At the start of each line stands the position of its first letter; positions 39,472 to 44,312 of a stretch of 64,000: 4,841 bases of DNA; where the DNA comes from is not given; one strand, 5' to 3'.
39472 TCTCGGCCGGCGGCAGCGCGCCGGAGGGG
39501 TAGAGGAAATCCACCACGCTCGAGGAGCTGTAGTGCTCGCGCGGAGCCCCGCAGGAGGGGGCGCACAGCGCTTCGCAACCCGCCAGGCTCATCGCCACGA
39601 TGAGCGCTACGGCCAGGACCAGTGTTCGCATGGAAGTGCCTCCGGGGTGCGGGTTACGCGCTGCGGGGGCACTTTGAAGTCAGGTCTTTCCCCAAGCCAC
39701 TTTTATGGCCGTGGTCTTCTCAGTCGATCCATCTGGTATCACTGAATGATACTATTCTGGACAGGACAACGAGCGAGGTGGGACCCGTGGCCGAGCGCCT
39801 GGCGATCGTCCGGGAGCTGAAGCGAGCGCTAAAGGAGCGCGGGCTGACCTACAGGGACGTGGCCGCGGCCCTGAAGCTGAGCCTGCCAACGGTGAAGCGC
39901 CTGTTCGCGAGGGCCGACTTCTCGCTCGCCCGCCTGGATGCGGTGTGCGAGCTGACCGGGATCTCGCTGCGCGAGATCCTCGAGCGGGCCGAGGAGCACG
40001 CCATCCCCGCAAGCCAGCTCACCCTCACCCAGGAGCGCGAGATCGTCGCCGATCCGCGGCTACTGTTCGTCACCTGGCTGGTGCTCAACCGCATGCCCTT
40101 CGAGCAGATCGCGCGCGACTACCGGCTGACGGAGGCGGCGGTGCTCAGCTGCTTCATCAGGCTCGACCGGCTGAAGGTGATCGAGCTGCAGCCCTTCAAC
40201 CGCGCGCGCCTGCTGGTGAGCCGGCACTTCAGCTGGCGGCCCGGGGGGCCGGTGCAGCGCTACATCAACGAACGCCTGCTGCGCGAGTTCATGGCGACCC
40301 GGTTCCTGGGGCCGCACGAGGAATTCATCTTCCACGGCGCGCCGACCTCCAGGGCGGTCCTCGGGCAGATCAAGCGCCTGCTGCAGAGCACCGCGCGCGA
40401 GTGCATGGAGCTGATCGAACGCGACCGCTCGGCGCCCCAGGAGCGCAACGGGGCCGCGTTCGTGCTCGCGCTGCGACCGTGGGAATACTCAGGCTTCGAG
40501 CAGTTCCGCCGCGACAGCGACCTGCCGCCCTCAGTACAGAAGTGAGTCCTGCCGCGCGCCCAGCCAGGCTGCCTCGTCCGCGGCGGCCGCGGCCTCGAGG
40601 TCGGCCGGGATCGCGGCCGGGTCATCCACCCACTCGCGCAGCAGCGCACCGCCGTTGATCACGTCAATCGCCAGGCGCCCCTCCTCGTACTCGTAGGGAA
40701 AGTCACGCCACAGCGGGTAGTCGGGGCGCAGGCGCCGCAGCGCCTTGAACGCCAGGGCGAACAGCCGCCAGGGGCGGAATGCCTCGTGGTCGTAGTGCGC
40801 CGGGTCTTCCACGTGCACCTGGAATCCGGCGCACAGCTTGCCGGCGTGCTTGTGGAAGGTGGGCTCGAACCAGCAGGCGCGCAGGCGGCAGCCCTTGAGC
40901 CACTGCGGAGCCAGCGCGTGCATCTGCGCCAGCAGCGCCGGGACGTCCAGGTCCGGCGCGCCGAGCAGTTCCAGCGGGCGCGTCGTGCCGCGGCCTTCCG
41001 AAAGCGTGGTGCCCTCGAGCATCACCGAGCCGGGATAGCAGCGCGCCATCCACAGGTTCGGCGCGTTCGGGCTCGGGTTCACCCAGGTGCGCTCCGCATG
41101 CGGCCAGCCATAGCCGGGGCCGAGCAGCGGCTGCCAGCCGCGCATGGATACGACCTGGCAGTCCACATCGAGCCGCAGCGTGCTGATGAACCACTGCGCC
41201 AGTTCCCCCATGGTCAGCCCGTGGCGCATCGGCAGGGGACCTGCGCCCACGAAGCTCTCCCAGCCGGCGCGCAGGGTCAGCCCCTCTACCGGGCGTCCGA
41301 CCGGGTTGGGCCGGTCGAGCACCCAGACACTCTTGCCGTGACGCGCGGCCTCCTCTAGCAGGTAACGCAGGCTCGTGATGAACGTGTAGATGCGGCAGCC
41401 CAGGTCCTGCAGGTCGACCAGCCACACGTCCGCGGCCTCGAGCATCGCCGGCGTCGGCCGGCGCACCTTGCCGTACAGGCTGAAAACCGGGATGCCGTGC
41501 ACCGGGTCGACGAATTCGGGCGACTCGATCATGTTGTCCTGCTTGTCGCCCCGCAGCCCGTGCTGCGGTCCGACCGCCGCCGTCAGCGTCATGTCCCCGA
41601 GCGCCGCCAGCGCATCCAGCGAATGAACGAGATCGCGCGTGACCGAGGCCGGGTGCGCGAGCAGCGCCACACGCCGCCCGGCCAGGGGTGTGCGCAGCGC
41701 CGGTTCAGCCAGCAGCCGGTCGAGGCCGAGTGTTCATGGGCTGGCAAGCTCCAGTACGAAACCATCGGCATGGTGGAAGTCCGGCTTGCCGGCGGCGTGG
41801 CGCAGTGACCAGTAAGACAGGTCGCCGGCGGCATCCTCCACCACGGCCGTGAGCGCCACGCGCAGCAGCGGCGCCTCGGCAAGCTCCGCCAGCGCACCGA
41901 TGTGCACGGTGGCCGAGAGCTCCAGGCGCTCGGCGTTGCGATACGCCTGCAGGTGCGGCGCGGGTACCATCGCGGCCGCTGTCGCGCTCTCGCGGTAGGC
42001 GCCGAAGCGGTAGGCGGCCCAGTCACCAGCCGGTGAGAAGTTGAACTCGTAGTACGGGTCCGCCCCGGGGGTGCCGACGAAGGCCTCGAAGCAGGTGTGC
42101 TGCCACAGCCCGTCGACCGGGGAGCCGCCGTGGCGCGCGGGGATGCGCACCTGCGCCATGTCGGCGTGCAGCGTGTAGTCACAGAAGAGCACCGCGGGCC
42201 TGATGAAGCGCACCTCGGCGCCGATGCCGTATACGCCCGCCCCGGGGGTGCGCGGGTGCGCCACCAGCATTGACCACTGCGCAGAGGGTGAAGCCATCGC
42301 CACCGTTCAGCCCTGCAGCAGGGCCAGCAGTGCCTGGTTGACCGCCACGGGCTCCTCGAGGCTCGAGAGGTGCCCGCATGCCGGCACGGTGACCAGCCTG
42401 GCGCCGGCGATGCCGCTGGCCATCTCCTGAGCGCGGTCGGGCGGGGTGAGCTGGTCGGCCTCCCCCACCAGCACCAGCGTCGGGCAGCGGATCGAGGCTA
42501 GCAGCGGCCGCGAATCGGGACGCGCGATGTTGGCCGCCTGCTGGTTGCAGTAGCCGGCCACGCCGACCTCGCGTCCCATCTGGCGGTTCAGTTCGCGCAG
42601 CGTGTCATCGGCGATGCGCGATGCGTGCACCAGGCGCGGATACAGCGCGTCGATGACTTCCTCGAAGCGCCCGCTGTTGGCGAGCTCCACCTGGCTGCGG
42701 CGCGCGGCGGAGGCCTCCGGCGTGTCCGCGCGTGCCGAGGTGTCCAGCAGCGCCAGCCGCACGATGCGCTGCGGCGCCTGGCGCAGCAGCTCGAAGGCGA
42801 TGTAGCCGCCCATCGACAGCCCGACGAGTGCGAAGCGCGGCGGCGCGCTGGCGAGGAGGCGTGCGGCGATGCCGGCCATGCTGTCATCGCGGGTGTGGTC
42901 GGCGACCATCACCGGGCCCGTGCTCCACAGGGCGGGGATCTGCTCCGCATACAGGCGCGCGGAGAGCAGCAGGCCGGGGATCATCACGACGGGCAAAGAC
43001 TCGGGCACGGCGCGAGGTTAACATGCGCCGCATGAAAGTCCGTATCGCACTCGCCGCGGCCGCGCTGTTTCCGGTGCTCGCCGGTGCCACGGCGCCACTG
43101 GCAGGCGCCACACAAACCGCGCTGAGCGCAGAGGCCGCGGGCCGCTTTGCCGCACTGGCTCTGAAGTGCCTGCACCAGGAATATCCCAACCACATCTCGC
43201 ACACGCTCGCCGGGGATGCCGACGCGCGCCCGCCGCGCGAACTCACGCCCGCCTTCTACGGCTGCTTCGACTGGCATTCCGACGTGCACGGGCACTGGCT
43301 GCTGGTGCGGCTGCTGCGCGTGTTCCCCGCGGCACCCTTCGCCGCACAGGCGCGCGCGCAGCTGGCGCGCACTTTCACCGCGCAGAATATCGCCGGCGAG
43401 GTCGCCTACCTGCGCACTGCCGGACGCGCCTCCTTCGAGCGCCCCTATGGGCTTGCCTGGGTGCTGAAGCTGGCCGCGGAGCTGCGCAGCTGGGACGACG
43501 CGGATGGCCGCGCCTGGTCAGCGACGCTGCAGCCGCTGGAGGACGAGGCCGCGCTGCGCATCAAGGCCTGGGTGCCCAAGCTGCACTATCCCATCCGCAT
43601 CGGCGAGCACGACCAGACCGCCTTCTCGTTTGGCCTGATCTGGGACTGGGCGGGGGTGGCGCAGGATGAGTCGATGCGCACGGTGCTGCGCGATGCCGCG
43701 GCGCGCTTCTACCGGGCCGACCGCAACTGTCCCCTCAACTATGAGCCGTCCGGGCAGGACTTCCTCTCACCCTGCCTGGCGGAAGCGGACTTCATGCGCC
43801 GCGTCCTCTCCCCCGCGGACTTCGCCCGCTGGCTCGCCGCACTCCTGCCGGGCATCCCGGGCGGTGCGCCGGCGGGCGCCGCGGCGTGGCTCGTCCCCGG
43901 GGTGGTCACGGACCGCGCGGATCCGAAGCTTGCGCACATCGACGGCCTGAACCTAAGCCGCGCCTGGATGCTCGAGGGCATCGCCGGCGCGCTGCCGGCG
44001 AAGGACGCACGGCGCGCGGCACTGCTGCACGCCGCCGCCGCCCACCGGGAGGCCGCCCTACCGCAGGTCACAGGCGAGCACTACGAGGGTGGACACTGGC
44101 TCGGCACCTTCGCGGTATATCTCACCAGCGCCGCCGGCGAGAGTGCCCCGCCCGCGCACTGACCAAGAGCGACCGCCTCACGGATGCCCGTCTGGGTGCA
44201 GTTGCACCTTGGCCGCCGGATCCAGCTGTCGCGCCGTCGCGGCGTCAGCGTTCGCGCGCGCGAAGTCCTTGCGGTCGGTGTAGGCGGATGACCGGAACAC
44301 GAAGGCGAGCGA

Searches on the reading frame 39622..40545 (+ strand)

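Call 54: search_protein_families(library=pfam, proteins=[window:39622-40545:+], max_evalue=0.00001)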
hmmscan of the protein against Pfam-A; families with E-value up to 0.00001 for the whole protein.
window:39622-40545:+ (307 aa): 3 families
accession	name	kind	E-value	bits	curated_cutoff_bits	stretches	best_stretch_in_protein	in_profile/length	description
PF13443.12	HTH_26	-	1e-07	32.5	22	1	66-122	2-60/63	Cro/C1-type HTH DNA-binding domain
PF01381.28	HTH_3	-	3.9e-06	27.2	23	1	66-119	1-55/55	Helix-turn-helix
PF13384.12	HTH_23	-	6.5e-06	26.2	24.6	0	57-97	5-40/50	Homeodomain-like domain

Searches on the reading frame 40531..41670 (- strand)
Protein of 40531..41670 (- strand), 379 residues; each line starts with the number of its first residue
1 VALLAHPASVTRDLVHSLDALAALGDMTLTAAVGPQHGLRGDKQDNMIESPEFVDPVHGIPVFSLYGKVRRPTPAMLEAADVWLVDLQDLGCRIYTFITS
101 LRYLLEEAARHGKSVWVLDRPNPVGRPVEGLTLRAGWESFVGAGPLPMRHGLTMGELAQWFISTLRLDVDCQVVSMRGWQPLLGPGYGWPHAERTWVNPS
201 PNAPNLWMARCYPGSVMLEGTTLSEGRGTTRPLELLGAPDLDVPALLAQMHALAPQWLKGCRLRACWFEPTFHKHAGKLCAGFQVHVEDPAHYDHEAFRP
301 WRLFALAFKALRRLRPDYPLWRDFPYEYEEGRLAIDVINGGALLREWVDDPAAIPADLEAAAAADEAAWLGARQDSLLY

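Call 54: search_protein_families(library=pfam, proteins=[window:40531-41670:-], max_evalue=0.00001)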
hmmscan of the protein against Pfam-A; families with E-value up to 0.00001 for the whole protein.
window:40531-41670:- (379 aa): 2 families
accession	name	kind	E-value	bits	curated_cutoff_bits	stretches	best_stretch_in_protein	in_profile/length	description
PF07075.17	NamZ_N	-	8.4e-70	234.7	26.9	1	2-206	2-202/203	Exo-beta-N-acetylmuramidase NamZ, N-terminal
PF20732.2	NamZ_C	-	7.3e-39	134.4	25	1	211-379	2-152/152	Exo-beta-N-acetylmuramidase NamZ, C-terminal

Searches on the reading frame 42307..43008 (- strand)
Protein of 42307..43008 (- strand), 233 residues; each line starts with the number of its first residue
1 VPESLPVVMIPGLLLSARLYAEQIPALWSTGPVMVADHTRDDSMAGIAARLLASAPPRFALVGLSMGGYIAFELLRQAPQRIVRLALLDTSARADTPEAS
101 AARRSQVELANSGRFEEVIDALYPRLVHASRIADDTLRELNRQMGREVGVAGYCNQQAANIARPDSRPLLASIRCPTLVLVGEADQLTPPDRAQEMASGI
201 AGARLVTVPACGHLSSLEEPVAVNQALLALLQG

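Call 53: search_protein_families(library=pfam, proteins=[window:42307-43008:-], max_evalue=0.00001)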
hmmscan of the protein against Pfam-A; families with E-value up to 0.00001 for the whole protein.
window:42307-43008:- (233 aa): 4 families
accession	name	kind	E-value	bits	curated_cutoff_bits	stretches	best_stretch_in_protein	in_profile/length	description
PF00561.26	Abhydrolase_1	-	1.6e-15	57.9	25.8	1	54-220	66-245/245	alpha/beta hydrolase fold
PF12697.13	Abhydrolase_6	-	7.1e-15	56.7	26.3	1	24-226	28-217/217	Alpha/beta hydrolase family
PF12146.15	Hydrolase_4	-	1.1e-08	35.2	27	0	58-95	77-114/239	Serine aminopeptidase, S33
PF08386.16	Abhydrolase_4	-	6.3e-07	29.9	21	1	174-231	34-91/103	TAP-like protein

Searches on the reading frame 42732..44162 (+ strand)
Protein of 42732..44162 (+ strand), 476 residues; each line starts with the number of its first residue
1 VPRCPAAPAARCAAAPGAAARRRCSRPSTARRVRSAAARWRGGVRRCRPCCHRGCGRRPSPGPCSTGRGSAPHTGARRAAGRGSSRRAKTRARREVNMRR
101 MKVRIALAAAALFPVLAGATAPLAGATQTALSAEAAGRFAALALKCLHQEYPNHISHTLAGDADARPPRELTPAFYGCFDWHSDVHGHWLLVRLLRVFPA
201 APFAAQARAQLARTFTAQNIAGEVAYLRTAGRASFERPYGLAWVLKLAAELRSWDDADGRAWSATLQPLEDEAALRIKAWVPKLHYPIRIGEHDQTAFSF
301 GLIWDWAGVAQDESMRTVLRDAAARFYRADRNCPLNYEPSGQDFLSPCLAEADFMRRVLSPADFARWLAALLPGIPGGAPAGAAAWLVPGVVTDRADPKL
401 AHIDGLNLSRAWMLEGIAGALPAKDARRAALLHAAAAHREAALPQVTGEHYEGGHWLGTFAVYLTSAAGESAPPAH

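Call 53: search_protein_families(library=pfam, proteins=[window:42732-44162:+], max_evalue=0.00001)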
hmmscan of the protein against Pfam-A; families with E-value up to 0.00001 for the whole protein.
window:42732-44162:+ (476 aa): 1 family
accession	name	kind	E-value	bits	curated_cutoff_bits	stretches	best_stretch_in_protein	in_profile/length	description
PF11199.13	DUF2891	-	2.4e-131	438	25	1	138-463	2-324/325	Protein of unknown function (DUF2891)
